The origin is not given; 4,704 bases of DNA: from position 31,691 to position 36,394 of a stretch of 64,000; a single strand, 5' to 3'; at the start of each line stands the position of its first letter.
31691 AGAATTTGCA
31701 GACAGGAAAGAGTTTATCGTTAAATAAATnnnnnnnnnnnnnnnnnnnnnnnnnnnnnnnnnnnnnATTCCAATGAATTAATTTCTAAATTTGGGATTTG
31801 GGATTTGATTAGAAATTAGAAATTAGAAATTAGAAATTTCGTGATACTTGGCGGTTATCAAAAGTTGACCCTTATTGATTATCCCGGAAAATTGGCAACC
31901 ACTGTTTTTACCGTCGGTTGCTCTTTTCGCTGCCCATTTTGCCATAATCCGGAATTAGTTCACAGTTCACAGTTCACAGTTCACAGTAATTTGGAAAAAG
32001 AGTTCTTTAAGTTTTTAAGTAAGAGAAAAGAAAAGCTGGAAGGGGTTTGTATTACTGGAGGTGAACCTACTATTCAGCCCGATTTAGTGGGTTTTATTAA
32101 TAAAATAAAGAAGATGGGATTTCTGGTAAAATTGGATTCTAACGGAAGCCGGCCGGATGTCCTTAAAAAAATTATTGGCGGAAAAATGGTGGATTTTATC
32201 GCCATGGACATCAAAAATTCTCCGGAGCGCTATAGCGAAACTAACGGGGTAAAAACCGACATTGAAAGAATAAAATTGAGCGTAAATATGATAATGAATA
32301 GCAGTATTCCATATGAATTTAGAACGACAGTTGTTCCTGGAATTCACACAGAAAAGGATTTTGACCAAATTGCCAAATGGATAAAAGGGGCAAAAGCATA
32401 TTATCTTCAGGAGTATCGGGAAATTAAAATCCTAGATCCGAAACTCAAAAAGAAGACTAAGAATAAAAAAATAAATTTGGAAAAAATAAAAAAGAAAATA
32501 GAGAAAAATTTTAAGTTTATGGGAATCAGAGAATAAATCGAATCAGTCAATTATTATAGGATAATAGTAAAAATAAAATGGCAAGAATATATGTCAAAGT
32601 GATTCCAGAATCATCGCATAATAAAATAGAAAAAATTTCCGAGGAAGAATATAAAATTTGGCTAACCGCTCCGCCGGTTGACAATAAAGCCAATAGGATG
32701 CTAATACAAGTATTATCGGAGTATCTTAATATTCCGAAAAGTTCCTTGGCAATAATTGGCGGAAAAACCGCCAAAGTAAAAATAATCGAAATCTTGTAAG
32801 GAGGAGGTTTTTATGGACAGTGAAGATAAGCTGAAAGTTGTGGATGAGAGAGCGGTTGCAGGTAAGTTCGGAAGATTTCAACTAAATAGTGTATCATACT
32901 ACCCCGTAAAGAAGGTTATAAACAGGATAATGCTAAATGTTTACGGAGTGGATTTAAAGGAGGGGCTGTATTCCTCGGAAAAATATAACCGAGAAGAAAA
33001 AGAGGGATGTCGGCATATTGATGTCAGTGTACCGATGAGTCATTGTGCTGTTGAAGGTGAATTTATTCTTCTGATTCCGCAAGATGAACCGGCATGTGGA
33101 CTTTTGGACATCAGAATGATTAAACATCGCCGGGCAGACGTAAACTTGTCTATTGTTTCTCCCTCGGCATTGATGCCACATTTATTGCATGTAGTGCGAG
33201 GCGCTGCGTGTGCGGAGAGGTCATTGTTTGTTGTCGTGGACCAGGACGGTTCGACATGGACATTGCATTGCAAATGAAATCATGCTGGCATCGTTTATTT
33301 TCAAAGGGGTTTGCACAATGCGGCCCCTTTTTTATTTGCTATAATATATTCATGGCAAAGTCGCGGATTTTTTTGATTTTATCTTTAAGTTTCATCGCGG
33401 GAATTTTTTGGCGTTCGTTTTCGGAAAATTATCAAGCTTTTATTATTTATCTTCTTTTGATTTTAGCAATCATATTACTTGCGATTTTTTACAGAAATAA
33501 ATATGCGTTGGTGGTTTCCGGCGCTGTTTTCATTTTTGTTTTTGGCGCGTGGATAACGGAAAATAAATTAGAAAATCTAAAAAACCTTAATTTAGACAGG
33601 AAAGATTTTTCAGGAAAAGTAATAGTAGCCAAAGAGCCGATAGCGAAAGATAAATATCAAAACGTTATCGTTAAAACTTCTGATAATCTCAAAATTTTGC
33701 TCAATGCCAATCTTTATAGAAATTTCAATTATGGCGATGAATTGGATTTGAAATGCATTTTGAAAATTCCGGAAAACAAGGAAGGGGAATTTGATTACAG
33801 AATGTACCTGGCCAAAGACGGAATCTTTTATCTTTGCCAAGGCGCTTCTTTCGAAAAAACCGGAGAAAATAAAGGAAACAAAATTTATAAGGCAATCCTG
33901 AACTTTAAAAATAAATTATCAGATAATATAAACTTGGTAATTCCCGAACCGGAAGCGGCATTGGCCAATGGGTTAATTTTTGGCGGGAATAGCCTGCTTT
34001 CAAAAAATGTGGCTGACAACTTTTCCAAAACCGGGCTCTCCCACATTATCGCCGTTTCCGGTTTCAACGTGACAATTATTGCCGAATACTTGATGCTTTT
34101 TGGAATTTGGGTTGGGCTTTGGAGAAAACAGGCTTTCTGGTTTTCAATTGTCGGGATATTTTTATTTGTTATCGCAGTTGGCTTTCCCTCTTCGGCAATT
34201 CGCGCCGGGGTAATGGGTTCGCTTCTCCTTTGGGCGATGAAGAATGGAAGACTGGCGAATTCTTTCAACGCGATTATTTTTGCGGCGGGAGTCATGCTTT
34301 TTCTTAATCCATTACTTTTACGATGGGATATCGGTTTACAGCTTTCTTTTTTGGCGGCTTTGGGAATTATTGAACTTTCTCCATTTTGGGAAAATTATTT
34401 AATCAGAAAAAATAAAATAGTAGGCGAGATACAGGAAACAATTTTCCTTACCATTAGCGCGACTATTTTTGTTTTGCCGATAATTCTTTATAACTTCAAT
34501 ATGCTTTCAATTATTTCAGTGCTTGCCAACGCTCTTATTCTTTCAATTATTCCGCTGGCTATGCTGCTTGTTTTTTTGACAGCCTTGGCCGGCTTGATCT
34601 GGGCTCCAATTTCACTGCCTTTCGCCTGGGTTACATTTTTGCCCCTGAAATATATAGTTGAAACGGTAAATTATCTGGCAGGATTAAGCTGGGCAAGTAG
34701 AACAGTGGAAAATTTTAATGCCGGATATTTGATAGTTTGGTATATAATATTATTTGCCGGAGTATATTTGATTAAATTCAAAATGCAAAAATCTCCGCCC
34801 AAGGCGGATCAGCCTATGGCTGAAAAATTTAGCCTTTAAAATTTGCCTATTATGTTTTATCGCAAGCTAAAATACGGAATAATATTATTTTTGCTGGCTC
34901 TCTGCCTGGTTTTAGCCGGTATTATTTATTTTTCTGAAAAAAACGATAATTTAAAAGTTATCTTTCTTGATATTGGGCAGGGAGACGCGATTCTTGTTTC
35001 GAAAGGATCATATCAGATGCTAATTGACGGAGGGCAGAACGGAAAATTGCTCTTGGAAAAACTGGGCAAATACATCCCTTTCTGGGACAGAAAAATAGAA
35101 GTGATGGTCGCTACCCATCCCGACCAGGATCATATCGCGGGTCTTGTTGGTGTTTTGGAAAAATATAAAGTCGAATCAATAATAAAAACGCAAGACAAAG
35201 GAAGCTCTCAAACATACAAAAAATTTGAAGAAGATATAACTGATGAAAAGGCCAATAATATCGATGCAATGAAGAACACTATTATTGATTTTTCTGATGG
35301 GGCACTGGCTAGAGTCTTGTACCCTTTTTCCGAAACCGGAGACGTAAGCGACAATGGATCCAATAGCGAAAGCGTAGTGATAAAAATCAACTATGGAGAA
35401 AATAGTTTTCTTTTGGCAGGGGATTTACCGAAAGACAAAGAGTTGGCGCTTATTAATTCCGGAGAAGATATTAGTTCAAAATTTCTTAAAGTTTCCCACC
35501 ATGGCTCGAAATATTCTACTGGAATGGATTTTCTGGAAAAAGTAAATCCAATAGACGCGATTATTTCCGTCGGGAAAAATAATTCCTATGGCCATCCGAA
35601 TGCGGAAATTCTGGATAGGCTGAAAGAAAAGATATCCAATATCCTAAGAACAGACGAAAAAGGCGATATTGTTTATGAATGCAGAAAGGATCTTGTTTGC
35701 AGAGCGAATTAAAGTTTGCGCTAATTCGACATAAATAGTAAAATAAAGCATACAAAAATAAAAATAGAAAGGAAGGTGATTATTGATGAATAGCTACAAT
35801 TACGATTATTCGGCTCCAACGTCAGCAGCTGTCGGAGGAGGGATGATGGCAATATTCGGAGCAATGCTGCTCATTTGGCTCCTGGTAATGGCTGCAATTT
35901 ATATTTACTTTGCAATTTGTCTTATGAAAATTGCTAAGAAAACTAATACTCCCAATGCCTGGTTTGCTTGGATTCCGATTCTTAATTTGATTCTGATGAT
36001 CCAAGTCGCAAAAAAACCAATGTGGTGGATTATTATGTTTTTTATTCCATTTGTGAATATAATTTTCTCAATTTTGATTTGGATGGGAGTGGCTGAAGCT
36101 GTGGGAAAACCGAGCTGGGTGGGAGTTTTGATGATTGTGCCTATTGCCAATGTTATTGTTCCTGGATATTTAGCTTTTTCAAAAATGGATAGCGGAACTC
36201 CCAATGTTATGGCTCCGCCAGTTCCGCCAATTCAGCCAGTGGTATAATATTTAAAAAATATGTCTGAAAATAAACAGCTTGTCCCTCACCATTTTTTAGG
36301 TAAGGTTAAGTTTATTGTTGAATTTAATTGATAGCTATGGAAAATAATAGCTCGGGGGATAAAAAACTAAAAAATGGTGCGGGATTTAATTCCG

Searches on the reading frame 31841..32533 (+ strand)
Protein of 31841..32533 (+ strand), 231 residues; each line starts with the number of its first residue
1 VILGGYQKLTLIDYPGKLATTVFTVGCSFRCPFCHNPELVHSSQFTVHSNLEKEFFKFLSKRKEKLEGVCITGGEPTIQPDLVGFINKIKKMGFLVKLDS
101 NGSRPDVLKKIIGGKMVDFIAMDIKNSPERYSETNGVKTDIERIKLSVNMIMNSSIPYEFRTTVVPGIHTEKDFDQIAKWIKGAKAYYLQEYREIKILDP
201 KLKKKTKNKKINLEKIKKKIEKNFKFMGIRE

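Call 25: search_protein_families(library=pfam, proteins=[window:31841-32533:+], max_evalue=0.01)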
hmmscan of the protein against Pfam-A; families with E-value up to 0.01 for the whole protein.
window:31841-32533:+ (231 aa): 2 families
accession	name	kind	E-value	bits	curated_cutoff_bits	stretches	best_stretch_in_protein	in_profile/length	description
PF04055.27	Radical_SAM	-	4.5e-21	76.2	29.5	1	22-181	2-166/166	Radical SAM superfamily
PF13353.11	Fer4_12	-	8.4e-09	36.3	22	1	20-94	8-82/137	4Fe-4S single cluster domain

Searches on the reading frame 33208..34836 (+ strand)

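Call 84: search_protein_families(library=pfam, proteins=[window:33208-34836:+], max_evalue=0.001)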
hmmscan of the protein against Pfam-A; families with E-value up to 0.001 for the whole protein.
window:33208-34836:+ (543 aa): 2 families
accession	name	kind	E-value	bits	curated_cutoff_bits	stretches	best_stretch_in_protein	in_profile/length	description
PF03772.21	Competence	-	6.1e-49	167.2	23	1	256-523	1-268/270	Competence protein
PF13567.11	DUF4131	-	5.8e-12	46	31.6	1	79-208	7-155/165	Domain of unknown function (DUF4131)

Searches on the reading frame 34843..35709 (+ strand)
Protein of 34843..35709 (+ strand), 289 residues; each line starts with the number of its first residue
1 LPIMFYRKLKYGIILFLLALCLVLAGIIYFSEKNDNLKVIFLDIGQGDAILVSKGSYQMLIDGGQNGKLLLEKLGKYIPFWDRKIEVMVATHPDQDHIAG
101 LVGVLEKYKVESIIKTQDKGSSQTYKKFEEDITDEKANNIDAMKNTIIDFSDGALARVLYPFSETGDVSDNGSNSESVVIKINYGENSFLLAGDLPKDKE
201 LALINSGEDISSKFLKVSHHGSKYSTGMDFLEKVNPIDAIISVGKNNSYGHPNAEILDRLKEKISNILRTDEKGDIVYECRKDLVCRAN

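Call 84: search_protein_families(library=pfam, proteins=[window:34843-35709:+], max_evalue=0.001)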
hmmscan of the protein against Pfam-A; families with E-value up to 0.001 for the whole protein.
window:34843-35709:+ (289 aa): 2 families
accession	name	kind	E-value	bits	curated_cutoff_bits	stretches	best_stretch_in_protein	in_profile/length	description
PF00753.33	Lactamase_B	-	1.8e-08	35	22.7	1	44-244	3-195/196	Metallo-beta-lactamase superfamily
PF25281.1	MBL_MAP1B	-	3.6e-06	26.6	37.6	1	44-125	28-103/279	MAP1B MBL-like domain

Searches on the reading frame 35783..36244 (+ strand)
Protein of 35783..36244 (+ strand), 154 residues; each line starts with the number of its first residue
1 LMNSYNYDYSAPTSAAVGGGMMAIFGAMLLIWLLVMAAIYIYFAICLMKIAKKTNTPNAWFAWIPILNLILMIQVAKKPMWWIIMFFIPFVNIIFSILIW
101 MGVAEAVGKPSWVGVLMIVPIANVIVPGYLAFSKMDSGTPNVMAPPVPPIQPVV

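Call 86: search_protein_families(library=pfam, proteins=[window:35783-36244:+], max_evalue=0.001)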
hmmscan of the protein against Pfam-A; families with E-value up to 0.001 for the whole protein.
window:35783-36244:+ (154 aa): 1 family
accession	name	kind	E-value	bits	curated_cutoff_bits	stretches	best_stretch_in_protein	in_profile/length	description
PF18936.5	DUF5684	-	3.8e-12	47.1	27.4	1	60-109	1-50/81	Family of unknown function (DUF5684)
